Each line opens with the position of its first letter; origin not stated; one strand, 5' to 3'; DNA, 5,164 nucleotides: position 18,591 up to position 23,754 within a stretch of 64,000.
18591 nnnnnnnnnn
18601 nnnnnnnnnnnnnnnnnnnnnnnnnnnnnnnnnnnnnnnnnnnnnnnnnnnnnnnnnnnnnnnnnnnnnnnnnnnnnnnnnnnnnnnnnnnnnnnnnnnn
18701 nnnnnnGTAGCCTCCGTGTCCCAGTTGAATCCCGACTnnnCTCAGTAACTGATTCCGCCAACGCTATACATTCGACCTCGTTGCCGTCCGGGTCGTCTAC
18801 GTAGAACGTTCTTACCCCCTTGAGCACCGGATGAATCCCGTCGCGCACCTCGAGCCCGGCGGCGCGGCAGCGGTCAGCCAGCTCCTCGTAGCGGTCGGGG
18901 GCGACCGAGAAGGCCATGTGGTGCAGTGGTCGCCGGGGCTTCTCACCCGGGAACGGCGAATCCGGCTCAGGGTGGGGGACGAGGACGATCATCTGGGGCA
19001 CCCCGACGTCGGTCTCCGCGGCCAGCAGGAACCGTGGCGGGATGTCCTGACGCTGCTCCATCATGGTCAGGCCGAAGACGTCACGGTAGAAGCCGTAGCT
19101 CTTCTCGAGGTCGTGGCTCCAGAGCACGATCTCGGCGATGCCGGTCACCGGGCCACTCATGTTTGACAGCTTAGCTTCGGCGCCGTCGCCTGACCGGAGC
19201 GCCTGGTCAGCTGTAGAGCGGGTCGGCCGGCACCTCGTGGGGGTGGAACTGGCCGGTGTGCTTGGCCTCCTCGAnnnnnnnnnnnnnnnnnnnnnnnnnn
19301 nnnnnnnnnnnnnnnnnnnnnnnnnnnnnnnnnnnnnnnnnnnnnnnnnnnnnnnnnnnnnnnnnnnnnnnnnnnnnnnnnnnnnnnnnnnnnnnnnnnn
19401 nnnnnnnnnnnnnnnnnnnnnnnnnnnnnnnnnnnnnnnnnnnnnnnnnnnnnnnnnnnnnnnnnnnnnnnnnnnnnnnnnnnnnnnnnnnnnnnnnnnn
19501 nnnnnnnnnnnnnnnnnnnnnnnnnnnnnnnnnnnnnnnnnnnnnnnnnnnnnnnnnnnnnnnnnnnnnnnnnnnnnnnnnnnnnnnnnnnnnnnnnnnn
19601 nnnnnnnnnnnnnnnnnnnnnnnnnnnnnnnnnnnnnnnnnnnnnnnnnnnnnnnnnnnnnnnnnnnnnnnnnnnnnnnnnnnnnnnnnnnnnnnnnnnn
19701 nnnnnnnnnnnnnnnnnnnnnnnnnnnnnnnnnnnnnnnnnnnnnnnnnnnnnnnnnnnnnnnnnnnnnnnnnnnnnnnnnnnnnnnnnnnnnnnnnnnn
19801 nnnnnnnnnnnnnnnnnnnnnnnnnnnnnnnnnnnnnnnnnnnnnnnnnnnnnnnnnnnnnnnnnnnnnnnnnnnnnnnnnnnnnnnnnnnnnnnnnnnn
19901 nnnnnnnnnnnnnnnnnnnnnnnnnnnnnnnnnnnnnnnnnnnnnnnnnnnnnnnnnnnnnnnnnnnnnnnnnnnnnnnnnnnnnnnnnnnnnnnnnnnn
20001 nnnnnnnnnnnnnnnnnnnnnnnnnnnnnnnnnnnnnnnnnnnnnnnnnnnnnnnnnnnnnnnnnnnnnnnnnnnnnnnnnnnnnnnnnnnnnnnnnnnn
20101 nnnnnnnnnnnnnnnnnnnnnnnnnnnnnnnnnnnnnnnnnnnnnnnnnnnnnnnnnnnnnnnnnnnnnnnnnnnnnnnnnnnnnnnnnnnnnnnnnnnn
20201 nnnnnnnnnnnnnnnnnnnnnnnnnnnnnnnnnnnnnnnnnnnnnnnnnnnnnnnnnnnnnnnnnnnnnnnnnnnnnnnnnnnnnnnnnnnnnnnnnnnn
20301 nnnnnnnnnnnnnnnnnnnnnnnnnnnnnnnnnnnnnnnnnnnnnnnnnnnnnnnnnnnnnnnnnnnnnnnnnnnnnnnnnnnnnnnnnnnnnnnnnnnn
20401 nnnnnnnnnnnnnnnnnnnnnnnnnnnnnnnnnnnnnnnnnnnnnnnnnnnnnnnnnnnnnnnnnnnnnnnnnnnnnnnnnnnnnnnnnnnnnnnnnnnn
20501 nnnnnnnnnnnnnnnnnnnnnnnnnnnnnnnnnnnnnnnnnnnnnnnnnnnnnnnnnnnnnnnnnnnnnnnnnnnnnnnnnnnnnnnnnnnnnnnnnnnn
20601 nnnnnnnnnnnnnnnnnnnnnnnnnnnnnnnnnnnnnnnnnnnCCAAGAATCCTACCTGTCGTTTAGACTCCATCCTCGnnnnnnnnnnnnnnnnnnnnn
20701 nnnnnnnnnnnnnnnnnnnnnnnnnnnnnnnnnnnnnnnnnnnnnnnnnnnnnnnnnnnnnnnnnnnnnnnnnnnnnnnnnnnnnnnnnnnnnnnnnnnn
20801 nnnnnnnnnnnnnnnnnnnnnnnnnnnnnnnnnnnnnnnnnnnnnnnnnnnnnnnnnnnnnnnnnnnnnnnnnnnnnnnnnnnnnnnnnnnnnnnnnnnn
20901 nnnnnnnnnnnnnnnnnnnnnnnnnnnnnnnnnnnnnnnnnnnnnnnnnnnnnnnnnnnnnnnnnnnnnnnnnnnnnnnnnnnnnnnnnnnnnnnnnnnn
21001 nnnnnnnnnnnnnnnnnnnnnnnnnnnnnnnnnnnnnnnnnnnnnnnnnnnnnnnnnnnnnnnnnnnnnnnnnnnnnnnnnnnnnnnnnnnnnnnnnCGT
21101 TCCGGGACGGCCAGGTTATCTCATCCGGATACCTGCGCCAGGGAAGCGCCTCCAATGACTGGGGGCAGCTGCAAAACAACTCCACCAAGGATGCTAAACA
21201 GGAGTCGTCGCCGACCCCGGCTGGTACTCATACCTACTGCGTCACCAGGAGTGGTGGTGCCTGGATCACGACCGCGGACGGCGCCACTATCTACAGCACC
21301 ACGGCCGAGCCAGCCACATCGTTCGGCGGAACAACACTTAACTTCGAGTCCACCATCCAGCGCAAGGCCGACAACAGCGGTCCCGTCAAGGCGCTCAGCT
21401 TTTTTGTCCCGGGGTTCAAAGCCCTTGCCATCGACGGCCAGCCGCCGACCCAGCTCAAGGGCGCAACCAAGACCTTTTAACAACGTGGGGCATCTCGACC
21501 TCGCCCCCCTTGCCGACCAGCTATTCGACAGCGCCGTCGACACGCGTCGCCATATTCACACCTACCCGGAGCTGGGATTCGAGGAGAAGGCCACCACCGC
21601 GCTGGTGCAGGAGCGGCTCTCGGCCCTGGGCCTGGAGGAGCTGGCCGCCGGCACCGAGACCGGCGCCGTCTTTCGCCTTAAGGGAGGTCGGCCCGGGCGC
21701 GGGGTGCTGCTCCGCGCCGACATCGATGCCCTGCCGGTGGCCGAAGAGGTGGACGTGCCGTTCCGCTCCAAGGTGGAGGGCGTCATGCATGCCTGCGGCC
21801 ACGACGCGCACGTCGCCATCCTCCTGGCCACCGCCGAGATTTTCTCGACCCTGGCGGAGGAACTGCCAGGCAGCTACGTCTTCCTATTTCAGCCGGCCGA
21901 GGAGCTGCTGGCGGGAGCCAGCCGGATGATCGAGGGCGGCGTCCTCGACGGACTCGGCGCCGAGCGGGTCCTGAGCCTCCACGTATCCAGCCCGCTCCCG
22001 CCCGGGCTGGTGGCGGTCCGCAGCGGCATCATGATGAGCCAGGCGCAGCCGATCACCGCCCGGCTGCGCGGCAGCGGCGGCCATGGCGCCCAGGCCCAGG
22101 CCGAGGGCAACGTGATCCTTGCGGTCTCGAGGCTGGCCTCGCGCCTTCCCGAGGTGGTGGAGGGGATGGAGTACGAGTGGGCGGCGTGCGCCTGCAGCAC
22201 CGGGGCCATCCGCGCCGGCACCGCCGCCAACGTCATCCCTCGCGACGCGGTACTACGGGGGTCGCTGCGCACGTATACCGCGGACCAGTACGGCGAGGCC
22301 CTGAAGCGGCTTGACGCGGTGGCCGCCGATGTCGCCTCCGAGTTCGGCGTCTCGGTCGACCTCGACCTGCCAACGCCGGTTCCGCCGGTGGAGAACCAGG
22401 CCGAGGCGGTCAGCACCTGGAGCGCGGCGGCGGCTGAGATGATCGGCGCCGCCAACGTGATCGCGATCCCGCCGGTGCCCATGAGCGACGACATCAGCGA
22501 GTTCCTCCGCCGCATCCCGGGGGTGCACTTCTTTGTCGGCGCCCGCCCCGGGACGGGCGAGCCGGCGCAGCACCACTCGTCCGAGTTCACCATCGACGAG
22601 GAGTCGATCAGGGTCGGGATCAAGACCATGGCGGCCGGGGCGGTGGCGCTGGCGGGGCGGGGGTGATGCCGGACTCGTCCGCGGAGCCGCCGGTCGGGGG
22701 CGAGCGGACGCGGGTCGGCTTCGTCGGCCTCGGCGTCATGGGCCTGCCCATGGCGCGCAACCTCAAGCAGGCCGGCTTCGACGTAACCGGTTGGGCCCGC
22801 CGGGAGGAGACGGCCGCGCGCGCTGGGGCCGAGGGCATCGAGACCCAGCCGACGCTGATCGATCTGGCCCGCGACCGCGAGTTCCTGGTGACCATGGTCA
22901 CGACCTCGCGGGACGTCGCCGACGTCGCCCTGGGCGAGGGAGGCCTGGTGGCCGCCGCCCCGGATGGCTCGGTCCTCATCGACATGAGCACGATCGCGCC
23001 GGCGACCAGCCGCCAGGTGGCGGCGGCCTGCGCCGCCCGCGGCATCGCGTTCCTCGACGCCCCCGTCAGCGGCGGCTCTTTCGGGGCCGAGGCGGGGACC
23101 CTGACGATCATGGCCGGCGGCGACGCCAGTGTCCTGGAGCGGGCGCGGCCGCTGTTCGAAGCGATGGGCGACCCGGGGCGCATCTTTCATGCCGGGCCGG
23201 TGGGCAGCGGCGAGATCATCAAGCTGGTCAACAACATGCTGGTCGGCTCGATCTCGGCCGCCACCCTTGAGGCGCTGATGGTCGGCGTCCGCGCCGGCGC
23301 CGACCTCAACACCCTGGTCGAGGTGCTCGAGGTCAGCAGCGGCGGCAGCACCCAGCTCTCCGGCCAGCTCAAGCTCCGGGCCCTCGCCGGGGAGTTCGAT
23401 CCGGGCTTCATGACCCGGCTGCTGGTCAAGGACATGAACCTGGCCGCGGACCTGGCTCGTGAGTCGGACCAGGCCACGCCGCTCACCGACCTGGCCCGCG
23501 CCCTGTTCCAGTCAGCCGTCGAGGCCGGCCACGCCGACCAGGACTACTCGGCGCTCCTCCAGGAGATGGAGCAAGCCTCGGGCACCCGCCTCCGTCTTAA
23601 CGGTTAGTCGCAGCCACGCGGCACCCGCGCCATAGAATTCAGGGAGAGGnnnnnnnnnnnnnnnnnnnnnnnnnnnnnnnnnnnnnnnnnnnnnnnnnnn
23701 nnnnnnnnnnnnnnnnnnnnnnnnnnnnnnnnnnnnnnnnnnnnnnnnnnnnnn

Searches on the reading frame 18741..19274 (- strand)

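Call 63: search_protein_families(library=pfam, proteins=[window:18741-19274:-], max_evalue=0.00001)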
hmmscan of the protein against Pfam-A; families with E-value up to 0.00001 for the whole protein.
window:18741-19274:- (178 aa): 2 families
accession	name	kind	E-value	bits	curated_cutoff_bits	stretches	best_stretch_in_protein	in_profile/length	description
PF00903.31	Glyoxalase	-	2.6e-13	50.9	20.6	1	46-168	2-120/121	Glyoxalase/Bleomycin resistance protein/Dioxygenase superfamily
PF22677.2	Ble-like_N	-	3e-06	27.3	24.5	1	53-73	9-29/41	Bleomycin resistance protein-like N-terminal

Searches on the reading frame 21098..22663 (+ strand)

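Call 73: search_protein_families(library=pfam, proteins=[window:21098-22663:+], max_evalue=0.00001)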
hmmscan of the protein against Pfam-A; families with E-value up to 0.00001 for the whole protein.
window:21098-22663:+ (522 aa): 2 families
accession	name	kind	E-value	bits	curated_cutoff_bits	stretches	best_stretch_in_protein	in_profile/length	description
PF01546.33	Peptidase_M20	-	7.1e-37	127.8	24.6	1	204-513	1-202/206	Peptidase family M20/M25/M40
PF07687.19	M20_dimer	-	8.1e-08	32.6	21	1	323-413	13-103/107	Peptidase dimerisation domain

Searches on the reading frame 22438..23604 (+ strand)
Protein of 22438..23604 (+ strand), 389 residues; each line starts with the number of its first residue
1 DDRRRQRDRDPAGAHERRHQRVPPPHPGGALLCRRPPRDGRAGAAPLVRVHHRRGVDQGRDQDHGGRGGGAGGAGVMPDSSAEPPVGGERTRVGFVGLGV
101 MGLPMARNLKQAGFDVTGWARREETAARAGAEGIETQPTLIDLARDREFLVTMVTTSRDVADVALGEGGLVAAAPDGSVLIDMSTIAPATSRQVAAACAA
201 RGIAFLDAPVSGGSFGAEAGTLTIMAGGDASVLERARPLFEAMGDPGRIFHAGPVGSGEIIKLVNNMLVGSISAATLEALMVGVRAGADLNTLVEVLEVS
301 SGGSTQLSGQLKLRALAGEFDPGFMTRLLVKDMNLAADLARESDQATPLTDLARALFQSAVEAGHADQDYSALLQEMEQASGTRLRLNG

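Call 73: search_protein_families(library=pfam, proteins=[window:22438-23604:+], max_evalue=0.00001)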
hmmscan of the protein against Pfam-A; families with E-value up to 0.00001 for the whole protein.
window:22438-23604:+ (389 aa): 2 families
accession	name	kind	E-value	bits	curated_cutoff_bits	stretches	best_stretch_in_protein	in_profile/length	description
PF03446.21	NAD_binding_2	-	1.6e-48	165.2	21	1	92-251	1-158/161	NAD binding domain of 6-phosphogluconate dehydrogenase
PF14833.11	NAD_binding_11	-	1.8e-32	112.6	30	1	256-375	1-120/122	NAD-binding of NADP-dependent 3-hydroxyisobutyrate dehydrogenase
